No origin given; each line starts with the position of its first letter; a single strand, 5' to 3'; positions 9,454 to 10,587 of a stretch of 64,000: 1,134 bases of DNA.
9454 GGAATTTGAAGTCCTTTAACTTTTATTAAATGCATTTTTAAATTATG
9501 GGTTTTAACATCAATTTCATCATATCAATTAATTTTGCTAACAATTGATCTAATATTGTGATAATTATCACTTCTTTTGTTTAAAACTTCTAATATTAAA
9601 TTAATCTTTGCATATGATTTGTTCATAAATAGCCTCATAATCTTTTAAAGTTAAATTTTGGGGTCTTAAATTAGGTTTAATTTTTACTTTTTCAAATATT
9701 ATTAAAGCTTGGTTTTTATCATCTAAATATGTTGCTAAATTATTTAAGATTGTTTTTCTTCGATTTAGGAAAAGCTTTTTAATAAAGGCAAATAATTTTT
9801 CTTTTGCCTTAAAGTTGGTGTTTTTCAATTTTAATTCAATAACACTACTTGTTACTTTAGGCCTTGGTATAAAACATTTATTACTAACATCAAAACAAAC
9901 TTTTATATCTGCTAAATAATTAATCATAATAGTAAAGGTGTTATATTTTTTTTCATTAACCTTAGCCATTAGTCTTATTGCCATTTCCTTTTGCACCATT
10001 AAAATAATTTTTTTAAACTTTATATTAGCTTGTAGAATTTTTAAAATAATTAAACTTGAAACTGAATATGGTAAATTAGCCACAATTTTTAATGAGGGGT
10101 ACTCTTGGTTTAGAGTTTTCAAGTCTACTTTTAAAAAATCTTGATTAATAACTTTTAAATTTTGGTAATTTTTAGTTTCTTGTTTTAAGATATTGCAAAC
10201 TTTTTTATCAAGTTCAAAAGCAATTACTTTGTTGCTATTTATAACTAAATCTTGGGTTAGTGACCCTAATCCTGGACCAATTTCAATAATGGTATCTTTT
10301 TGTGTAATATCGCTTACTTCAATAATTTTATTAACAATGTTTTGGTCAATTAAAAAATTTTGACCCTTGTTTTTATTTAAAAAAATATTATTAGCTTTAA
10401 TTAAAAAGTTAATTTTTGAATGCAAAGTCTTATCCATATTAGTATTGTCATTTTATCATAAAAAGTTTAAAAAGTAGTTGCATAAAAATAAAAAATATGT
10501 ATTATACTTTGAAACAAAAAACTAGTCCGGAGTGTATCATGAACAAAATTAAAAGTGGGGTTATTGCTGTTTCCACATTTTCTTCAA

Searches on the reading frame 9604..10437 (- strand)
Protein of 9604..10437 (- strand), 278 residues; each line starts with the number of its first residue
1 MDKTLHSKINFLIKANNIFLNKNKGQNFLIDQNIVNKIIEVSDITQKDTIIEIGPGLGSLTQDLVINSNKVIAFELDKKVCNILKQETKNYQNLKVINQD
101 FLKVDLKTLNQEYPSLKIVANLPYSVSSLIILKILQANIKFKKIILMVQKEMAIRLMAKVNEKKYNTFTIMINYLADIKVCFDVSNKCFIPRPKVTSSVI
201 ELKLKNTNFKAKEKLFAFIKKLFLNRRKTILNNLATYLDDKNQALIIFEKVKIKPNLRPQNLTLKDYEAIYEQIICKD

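Call 51: search_protein_families(library=pfam, max_evalue=0.001, proteins=[window:9604-10437:-])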
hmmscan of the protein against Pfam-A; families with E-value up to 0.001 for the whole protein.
seq(278 aa): 1 family
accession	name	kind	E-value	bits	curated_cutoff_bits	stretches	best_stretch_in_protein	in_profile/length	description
PF00398.26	RrnaAD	-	5.2e-61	206.5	24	1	21-271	5-258/263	Ribosomal RNA adenine dimethylase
